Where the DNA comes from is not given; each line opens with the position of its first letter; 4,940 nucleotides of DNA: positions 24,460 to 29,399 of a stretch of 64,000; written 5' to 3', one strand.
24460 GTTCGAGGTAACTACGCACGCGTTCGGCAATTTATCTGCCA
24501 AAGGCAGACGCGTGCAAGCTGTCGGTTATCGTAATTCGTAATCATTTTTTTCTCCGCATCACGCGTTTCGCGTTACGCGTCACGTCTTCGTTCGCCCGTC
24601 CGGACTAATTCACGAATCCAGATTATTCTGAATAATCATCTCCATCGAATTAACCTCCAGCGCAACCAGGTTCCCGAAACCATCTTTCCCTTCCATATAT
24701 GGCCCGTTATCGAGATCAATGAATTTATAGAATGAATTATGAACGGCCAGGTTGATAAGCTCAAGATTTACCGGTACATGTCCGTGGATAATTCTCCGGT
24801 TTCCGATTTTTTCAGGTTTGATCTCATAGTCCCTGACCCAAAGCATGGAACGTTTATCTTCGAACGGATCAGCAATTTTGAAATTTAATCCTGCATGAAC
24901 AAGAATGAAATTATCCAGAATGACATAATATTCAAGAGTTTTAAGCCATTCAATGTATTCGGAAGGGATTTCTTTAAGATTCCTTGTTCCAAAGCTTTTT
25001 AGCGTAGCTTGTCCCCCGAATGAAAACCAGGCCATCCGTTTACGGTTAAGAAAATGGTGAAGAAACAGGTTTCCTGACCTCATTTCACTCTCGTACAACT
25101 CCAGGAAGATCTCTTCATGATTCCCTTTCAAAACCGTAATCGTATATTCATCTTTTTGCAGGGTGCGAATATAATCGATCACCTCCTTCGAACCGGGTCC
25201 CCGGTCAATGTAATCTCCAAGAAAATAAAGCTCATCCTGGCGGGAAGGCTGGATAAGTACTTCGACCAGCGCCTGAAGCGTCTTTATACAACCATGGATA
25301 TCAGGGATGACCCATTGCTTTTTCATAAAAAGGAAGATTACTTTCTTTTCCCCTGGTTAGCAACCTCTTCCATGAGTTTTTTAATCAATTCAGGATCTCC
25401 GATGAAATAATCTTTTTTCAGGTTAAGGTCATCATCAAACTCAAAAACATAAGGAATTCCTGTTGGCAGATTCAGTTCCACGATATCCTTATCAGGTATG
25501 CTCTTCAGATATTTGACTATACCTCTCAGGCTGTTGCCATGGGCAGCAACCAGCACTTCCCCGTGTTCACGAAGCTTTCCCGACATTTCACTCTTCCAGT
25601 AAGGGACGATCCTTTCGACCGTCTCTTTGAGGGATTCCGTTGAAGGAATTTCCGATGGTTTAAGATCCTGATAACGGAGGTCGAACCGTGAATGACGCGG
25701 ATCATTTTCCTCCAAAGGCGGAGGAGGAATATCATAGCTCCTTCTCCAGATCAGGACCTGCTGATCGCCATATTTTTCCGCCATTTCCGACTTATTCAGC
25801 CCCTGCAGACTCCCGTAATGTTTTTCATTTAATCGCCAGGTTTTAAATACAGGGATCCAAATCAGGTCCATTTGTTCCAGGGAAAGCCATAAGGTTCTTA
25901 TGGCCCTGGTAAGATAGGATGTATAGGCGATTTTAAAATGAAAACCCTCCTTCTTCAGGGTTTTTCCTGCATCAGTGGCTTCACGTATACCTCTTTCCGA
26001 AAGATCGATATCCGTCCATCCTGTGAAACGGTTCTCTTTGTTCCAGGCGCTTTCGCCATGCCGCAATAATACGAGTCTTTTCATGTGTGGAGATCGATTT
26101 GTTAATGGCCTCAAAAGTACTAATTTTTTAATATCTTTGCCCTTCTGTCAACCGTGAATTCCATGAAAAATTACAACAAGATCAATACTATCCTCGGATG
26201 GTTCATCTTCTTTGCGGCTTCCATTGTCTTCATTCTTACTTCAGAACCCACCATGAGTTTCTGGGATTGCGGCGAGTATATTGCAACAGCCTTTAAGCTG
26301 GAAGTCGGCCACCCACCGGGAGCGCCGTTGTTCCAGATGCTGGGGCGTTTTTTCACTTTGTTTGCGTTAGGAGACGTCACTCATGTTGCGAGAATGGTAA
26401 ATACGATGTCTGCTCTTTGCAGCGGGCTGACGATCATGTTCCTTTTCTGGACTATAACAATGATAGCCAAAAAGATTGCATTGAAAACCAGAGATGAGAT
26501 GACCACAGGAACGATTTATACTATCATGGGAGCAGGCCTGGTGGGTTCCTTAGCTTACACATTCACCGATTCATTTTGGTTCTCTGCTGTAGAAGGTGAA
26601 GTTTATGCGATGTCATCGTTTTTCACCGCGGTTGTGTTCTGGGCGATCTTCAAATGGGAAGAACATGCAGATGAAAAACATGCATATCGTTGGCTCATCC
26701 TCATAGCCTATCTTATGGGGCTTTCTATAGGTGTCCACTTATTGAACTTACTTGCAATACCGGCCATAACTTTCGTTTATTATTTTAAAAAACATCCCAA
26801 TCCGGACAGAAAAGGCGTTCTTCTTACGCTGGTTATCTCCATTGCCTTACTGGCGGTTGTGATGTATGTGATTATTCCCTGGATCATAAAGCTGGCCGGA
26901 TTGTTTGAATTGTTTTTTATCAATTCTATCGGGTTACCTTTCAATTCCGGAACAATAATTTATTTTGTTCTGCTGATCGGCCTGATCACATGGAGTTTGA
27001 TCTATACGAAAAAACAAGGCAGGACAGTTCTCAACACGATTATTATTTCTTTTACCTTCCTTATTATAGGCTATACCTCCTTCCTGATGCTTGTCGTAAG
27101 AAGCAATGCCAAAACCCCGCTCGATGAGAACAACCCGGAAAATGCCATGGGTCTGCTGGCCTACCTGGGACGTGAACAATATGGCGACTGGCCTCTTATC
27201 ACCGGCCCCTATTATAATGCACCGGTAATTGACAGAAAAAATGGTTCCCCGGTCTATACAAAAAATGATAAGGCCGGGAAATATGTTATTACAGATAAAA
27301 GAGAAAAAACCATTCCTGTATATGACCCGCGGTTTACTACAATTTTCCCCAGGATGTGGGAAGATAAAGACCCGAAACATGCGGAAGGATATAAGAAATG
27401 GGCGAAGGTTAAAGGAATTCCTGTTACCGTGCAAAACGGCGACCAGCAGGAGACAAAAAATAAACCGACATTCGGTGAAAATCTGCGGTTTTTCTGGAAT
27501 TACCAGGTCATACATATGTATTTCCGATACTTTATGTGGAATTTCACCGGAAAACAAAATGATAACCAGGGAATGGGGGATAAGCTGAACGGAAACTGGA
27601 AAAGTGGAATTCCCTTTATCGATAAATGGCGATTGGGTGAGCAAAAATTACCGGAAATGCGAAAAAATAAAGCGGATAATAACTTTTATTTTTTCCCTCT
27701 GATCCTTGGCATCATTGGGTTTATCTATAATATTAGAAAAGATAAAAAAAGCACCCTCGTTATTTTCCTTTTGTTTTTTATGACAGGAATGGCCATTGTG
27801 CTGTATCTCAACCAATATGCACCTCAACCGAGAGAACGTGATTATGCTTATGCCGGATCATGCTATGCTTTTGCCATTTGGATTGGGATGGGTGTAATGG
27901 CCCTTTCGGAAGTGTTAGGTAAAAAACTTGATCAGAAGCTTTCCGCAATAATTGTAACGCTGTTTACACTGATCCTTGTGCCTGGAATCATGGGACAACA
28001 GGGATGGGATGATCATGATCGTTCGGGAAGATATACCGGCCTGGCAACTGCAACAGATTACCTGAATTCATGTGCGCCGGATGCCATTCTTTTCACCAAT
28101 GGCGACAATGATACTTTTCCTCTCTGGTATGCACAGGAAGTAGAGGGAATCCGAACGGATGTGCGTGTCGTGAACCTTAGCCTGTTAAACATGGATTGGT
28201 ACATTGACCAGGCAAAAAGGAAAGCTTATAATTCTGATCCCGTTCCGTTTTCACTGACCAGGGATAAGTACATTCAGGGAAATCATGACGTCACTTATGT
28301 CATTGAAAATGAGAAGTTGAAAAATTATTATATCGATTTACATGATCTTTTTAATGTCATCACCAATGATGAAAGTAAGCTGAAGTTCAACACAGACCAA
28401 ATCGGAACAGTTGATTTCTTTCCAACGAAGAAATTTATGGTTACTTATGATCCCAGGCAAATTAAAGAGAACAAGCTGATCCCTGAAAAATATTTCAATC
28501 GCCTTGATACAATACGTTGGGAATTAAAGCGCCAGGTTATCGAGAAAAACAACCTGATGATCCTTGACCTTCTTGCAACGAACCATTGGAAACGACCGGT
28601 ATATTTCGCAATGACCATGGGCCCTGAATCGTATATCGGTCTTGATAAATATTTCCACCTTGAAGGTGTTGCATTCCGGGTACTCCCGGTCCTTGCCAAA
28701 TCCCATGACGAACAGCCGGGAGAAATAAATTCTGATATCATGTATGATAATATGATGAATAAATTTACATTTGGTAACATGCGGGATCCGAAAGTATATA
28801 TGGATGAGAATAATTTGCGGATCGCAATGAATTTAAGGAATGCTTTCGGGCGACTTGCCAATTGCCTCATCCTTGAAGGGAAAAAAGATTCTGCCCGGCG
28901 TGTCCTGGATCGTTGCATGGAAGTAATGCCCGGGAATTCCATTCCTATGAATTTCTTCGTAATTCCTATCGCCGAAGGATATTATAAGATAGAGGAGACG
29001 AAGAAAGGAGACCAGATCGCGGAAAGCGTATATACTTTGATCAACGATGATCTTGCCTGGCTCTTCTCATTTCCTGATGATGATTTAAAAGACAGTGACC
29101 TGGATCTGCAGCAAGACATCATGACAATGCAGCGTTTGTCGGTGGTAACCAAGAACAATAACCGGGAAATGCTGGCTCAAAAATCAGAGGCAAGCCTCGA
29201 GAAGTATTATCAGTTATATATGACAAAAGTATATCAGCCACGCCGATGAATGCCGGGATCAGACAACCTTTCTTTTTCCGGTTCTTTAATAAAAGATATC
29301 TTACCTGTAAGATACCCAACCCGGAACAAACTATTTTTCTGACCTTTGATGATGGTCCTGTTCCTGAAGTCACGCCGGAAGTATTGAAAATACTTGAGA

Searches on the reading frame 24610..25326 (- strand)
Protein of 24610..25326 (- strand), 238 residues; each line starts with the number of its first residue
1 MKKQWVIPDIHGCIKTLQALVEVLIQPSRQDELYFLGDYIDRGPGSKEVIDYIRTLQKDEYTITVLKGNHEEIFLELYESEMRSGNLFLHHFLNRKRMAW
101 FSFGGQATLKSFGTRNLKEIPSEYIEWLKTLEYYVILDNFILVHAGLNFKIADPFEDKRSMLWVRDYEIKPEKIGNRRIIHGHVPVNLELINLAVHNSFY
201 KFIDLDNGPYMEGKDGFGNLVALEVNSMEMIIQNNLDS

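Call 66: search_protein_families(library=pfam, proteins=[window:24610-25326:-], max_evalue=0.00001)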
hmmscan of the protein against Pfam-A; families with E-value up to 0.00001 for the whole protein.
window:24610-25326:- (238 aa): 1 family
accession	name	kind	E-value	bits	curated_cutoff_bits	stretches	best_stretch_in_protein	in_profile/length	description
PF00149.33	Metallophos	-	4.7e-17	63.5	21.5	1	5-187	4-159/191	Calcineurin-like phosphoesterase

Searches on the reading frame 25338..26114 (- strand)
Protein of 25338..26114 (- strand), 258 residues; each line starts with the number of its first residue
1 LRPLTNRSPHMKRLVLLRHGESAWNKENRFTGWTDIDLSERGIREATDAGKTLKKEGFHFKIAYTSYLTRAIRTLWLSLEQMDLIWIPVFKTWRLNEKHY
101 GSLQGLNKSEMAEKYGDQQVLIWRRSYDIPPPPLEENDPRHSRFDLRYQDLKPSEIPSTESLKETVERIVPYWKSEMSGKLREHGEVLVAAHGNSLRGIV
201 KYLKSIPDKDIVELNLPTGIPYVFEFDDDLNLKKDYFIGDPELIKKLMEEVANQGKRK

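Call 66: search_protein_families(library=pfam, proteins=[window:25338-26114:-], max_evalue=0.00001)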
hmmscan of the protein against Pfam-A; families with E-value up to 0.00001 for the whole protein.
window:25338-26114:- (258 aa): 1 family
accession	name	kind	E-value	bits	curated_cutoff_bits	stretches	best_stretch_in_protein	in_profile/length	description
PF00300.27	His_Phos_1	-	2.9e-35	122.1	21.7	1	14-136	1-118/194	Histidine phosphatase superfamily (branch 1)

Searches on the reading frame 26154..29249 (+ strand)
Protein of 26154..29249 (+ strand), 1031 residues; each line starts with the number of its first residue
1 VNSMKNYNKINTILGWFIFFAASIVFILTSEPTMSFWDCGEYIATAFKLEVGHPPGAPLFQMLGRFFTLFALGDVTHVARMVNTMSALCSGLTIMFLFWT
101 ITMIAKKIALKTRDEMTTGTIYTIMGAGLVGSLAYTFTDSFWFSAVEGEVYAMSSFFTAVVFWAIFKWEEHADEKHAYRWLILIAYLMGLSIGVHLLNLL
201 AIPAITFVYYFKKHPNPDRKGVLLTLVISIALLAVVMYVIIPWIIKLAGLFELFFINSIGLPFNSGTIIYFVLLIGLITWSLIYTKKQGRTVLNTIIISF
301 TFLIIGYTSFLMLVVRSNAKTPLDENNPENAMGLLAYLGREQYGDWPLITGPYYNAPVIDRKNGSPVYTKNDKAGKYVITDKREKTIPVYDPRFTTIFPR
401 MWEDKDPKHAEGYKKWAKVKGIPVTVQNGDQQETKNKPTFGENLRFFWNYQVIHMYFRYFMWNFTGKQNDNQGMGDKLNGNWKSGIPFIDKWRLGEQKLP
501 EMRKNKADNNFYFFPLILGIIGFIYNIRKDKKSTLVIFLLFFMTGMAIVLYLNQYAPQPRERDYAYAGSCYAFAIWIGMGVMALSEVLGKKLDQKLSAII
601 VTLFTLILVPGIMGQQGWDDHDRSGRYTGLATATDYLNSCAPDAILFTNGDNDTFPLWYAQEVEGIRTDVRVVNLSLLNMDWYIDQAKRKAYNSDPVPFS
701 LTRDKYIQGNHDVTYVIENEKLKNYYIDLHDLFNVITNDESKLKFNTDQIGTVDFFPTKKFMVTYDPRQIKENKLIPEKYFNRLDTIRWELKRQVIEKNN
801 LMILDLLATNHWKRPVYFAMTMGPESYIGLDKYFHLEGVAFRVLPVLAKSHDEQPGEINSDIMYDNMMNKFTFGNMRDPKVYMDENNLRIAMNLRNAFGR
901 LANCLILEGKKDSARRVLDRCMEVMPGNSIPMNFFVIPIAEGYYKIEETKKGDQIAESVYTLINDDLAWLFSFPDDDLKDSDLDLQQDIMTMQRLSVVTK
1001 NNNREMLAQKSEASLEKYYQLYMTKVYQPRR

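Call 66: search_protein_families(library=pfam, proteins=[window:26154-29249:+], max_evalue=0.00001)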
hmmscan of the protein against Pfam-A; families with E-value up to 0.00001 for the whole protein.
window:26154-29249:+ (1031 aa): 1 family
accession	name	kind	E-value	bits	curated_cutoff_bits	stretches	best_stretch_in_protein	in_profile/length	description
PF11028.14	TMEM260-like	-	8.3e-78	260.7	24.2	1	38-215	1-176/179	Protein O-mannosyl-transferase TMEM260-like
